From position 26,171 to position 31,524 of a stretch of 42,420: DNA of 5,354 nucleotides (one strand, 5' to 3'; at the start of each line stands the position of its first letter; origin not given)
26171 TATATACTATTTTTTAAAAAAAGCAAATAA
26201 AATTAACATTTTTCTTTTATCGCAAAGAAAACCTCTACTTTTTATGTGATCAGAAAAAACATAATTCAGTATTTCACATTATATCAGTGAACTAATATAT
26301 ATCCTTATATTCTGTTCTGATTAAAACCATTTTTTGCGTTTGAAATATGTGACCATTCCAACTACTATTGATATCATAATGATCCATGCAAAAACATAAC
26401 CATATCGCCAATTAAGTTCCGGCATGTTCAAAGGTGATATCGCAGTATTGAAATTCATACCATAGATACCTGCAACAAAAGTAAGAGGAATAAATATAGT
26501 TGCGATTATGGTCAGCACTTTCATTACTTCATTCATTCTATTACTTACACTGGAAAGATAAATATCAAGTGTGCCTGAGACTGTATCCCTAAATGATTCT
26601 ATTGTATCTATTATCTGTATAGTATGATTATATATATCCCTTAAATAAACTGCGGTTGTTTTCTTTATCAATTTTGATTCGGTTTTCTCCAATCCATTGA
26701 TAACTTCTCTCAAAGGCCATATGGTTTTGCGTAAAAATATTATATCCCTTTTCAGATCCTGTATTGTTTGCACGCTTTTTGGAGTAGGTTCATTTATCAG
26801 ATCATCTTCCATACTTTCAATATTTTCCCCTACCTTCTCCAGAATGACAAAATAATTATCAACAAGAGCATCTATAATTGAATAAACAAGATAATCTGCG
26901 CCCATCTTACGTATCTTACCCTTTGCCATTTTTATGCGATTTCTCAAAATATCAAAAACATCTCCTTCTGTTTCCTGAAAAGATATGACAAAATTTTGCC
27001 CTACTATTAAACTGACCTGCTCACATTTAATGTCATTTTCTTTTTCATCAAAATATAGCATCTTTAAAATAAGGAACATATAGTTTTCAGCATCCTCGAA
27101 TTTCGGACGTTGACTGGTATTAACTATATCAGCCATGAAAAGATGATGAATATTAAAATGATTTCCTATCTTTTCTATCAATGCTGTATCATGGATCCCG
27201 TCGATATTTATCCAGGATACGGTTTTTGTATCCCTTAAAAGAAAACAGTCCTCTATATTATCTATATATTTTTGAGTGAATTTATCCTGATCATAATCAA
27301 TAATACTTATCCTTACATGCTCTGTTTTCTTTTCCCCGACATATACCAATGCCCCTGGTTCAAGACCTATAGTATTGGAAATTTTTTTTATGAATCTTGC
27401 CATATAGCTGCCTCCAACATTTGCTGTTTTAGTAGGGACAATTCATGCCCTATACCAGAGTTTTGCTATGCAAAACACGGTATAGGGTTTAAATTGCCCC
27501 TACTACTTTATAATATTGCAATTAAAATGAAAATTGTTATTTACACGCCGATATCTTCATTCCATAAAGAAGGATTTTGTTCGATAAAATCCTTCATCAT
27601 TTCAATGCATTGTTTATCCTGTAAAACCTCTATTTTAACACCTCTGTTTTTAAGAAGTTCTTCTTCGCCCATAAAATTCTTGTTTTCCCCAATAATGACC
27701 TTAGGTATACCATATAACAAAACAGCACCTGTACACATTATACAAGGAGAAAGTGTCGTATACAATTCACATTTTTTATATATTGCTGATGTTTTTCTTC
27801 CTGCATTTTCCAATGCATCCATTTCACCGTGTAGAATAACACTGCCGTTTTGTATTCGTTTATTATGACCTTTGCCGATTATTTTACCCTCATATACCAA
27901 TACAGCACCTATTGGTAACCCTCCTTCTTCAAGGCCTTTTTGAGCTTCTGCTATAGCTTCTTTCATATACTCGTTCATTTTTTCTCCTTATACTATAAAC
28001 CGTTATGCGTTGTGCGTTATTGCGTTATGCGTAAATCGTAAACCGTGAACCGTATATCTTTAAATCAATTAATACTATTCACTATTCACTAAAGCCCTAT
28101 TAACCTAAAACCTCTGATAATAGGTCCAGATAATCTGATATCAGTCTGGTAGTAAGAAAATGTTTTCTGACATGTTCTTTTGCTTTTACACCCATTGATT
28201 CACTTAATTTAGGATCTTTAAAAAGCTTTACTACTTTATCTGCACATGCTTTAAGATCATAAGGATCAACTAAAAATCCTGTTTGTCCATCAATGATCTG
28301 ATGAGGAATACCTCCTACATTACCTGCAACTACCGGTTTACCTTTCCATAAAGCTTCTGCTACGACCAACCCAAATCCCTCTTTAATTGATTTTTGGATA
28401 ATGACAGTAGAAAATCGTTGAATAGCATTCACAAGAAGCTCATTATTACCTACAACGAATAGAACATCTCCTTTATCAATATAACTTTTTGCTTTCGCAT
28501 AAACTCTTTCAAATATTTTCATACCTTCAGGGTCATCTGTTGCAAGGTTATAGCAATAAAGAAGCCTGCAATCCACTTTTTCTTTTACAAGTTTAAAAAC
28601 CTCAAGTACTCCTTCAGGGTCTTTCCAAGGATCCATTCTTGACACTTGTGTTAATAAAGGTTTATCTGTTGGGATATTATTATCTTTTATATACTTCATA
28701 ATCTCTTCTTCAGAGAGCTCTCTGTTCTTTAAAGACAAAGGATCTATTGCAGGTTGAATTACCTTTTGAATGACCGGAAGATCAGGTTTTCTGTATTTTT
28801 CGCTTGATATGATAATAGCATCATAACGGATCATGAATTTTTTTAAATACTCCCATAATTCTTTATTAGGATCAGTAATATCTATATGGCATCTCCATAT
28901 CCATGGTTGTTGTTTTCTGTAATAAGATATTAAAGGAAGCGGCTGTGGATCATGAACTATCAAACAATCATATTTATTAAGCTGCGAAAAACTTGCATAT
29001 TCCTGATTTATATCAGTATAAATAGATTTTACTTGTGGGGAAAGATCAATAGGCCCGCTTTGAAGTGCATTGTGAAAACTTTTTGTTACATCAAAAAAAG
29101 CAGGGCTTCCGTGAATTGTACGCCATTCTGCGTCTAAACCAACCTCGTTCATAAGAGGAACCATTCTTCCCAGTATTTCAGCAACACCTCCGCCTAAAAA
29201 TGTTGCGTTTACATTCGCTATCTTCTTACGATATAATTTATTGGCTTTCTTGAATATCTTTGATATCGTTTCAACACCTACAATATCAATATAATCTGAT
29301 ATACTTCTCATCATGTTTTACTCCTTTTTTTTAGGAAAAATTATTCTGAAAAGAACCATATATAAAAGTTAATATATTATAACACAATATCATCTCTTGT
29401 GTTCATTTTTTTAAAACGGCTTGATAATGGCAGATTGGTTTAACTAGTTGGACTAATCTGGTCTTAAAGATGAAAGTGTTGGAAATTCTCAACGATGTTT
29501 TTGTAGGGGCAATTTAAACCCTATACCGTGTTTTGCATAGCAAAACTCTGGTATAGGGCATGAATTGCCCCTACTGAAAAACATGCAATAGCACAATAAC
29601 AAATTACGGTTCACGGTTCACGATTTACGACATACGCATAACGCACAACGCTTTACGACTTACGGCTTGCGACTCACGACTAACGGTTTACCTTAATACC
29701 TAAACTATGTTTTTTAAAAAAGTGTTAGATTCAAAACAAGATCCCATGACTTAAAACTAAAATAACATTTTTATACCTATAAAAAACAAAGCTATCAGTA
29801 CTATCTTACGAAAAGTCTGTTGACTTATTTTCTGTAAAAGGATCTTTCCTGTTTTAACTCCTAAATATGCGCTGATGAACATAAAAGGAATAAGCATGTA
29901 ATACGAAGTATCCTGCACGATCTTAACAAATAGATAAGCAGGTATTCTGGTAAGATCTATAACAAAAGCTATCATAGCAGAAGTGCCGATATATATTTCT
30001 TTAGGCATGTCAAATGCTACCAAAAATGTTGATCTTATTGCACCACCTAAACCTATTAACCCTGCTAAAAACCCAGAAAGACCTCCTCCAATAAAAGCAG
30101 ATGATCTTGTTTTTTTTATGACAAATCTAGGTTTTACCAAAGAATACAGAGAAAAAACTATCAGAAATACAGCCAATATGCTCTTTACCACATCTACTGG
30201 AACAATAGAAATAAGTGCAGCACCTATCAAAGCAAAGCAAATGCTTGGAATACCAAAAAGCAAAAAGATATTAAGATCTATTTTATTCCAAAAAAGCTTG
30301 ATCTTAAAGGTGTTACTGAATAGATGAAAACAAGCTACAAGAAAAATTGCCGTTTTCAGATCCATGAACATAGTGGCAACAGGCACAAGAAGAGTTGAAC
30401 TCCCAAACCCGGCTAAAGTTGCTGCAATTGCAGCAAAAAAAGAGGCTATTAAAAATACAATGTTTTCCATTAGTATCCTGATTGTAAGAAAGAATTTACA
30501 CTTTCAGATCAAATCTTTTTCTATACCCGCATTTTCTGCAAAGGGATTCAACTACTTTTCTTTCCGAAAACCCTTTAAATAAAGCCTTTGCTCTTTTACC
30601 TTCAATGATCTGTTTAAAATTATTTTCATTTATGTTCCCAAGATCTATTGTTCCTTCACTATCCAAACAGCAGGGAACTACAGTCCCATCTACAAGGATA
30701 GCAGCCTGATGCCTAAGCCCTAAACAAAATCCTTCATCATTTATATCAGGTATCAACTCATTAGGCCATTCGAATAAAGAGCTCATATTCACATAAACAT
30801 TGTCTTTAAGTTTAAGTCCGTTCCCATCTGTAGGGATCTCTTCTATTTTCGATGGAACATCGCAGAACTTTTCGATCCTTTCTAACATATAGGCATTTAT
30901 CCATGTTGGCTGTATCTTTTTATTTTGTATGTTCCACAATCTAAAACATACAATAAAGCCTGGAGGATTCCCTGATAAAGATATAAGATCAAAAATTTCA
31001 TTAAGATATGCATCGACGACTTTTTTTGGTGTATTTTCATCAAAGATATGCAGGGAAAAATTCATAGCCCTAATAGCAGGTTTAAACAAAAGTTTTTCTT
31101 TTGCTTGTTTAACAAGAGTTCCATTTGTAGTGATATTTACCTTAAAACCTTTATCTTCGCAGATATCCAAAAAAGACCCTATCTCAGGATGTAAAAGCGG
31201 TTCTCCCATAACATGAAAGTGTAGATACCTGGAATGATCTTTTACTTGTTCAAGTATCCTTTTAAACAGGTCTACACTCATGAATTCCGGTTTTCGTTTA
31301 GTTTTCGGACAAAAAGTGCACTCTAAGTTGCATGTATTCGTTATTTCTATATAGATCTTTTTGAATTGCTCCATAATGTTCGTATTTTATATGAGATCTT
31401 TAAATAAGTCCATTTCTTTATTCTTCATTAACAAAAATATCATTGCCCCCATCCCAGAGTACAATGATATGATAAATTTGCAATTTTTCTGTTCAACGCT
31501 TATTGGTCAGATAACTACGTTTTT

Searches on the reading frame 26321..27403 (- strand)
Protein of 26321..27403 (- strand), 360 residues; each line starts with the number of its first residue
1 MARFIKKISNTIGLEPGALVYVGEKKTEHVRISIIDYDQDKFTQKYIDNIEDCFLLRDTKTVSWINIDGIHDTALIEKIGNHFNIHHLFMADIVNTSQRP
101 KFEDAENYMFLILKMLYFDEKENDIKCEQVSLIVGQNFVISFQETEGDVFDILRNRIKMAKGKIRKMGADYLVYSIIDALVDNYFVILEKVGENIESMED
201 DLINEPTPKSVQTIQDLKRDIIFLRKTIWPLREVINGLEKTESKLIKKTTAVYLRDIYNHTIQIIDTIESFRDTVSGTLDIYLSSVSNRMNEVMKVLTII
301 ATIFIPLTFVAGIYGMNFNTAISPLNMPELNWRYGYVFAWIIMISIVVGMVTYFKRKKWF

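Call 8: search_protein_families(library=ncbifam, proteins=[window:26321-27403:-], max_evalue=0.00001)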
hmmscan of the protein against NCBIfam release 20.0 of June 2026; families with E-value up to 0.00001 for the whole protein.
window:26321-27403:- (360 aa): 2 families
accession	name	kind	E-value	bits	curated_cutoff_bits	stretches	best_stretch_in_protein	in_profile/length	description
TIGR00383.1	corA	equivalog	2.1e-98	329.6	200.75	1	32-360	1-320/320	magnesium/cobalt transporter CorA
NF007092.0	PRK09546.1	equivalog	6.4e-22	78.1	292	1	87-360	64-327/327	zinc transporter ZntB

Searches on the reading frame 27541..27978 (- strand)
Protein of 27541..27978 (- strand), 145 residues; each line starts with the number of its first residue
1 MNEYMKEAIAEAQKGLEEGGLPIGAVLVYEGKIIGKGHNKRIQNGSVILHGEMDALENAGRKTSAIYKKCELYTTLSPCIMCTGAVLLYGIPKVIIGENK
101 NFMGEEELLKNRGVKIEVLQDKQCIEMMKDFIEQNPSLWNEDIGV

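Call 8: search_protein_families(library=ncbifam, proteins=[window:27541-27978:-], max_evalue=0.00001)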
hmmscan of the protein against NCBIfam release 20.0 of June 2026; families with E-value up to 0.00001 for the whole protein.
window:27541-27978:- (145 aa): 4 families
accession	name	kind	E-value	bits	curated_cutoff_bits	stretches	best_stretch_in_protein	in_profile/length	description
NF008113.2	PRK10860.1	equivalog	1.2e-19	70.7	150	1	4-104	10-111/165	tRNA adenosine(34) deaminase TadA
TIGR00326.1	eubact_ribD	equivalog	1.6e-10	40.7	156.35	1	5-134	1-135/343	bifunctional diaminohydroxyphosphoribosylaminopyrimidine deaminase/5-amino-6-(5-phosphoribosylamino)uracil reductase RibD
NF041025.1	antiphage_deaminase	equivalog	5.2e-09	35.5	400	1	37-95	326-384/437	anti-phage dCTP deaminase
TIGR02571.1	ComEB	equivalog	1.4e-06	28.4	219.45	0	48-120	67-139/151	ComE operon protein 2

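Call 73: find_encoding_contigs(protein=window:27541-27978:-, flank=3000, max_places=10)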
Protein window:27541-27978:- (145 aa): 1 contig read that carries it; 1 place shown.
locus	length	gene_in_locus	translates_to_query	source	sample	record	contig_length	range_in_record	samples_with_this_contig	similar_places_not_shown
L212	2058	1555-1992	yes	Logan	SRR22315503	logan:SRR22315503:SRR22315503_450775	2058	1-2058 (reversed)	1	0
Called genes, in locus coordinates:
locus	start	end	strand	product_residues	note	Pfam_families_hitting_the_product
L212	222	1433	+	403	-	PF21269:TreT_GT1, PF00534:Glycos_transf_1, PF13692:Glyco_trans_1_4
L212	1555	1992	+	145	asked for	PF00383:dCMP_cyt_deam_1, PF14437:MafB19-deam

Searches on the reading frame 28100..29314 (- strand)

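Call 8: search_protein_families(library=ncbifam, proteins=[window:28100-29314:-], max_evalue=0.00001)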
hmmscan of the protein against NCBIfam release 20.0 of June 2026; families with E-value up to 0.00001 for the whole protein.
window:28100-29314:- (404 aa): 20 families
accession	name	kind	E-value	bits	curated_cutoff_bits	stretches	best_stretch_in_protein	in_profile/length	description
NF041139.1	TreT_Thcocales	equivalog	4.5e-127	424.3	775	1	3-402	12-412/412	trehalose synthase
TIGR03999.1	thiol_BshA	equivalog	3.2e-28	98.7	273.7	1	203-403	184-374/375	N-acetyl-alpha-D-glucosaminyl L-malate synthase BshA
TIGR03449.1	mycothiol_MshA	equivalog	5.1e-18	65.2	462.5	1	213-384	215-386/406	D-inositol-3-phosphate glycosyltransferase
TIGR03088.1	stp2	hypoth_equivalog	2.2e-17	63.2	409.05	1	216-403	192-374/374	TIGR03088 family PEP-CTERM/XrtA system glycosyltransferase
TIGR02149.1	glgA_Coryne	subfamily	3.8e-16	59.2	302.4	1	185-400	173-388/391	glycogen synthase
NF041876.1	EPS_EpsE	equivalog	6e-14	52.1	400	1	224-389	220-383/389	exopolysaccharide biosynthesis GT4 family glycosyltransferase EpsE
NF047880.1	glyco_SdgA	exception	3.6e-13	48.9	800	1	151-390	256-478/488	serine-aspartate repeat adhesin O-glycosyltransferase SdgA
TIGR02470.1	sucr_synth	equivalog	4.5e-12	44.9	810.4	1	201-369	537-711/784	sucrose synthase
NF053787.1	GlcN_PG_synth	equivalog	6.8e-12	44.9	480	1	303-402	263-359/361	N-acetylglucosaminyl phosphatidylglycerol synthase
NF038295.1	EPS_HpsP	equivalog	9.4e-12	44.6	550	1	192-391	182-376/388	hormogonium polysaccharide biosynthesis glycosyltransferase HpsP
NF038229.1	Glyco4_Geo_Pelo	equivalog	1e-11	44.5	400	1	242-403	186-337/338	GPMC system family 4 glycosyltransferase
TIGR02472.1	sucr_P_syn_N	equivalog_domain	1.1e-09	37.7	576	1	183-398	211-437/439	sucrose-phosphate synthase, putative, glycosyltransferase domain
TIGR04047.1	MSMEG_0565_glyc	hypoth_equivalog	7.1e-09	35.2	259.85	1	291-372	266-346/373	MSMEG_0565 family glycosyltransferase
NF047684.1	TeichurnBiosyTuaC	equivalog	1.8e-08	33.7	550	1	197-390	198-377/391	teichuronic acid biosynthesis protein TuaC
NF012028.0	PRK15484.1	subfamily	2.1e-08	33.7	618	1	197-390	172-366/380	lipopolysaccharide N-acetylglucosaminyltransferase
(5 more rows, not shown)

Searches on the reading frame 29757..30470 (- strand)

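Call 30: search_protein_families(library=pfam, proteins=[window:29757-30470:-], max_evalue=0.001)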
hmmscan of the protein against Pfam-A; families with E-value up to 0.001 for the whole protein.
window:29757-30470:- (237 aa): 1 family
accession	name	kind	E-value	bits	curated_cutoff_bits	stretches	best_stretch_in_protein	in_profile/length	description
PF01925.25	TauE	-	4.5e-34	118.6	32.6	1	7-235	2-237/237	Sulfite exporter TauE/SafE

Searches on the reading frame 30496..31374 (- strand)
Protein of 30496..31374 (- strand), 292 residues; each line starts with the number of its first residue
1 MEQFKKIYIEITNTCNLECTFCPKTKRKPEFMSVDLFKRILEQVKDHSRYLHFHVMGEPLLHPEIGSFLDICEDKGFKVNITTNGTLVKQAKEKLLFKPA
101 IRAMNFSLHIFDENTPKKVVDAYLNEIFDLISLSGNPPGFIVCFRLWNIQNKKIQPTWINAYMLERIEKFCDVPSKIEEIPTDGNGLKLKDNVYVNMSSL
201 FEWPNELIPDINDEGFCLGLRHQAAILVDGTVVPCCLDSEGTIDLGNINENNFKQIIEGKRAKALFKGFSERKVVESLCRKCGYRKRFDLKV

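Call 30: search_protein_families(library=pfam, proteins=[window:30496-31374:-], max_evalue=0.001)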
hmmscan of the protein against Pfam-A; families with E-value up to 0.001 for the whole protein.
window:30496-31374:- (292 aa): 2 families
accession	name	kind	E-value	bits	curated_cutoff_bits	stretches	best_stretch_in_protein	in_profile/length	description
PF04055.27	Radical_SAM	-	8.9e-16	58.9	29.5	1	9-131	1-133/166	Radical SAM superfamily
PF13186.11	SPASM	-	1e-13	51.8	21.5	1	217-282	1-66/67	Iron-sulfur cluster-binding domain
